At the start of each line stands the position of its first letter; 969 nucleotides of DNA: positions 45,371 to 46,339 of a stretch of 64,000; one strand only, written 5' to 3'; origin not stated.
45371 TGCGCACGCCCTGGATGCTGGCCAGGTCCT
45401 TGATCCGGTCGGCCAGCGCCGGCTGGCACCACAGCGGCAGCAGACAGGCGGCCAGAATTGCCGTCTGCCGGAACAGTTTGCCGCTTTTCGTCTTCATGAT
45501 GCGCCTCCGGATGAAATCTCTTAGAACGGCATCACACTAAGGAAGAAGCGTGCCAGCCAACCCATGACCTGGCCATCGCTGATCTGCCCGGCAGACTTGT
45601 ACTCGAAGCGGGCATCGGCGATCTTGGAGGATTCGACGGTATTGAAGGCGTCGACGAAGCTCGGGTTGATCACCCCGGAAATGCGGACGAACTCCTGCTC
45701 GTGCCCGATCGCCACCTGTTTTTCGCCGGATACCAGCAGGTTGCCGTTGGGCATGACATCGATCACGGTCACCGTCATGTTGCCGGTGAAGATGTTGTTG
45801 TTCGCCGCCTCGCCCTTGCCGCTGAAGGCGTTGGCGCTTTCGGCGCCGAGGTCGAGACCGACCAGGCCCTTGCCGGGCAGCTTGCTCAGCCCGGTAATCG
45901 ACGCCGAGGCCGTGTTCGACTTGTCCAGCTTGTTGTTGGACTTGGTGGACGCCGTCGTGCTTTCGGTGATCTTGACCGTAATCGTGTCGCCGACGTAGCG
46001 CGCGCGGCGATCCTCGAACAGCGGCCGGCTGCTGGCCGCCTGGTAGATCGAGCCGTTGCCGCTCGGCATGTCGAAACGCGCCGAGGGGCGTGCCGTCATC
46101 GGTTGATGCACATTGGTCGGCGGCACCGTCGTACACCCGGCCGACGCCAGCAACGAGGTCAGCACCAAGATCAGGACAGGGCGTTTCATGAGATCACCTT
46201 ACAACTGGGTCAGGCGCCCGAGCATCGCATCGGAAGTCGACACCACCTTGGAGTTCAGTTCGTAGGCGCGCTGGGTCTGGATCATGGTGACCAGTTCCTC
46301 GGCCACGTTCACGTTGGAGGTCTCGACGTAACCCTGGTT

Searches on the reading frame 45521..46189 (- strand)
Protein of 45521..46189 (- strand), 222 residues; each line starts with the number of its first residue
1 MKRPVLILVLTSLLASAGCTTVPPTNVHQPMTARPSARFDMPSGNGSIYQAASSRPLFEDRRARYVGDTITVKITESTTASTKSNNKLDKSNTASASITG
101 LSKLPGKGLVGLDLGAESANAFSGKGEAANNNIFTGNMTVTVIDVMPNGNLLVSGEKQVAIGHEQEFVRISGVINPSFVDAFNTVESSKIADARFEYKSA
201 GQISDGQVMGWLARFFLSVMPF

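Call 86: search_protein_families(library=pfam, proteins=[window:45521-46189:-], max_evalue=0.0001)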
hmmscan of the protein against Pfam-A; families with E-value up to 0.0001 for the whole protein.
window:45521-46189:- (222 aa): 1 family
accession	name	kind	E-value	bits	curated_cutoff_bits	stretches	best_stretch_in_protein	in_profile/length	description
PF02107.21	FlgH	-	5.1e-58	195.9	27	1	44-221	3-172/172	Flagellar L-ring protein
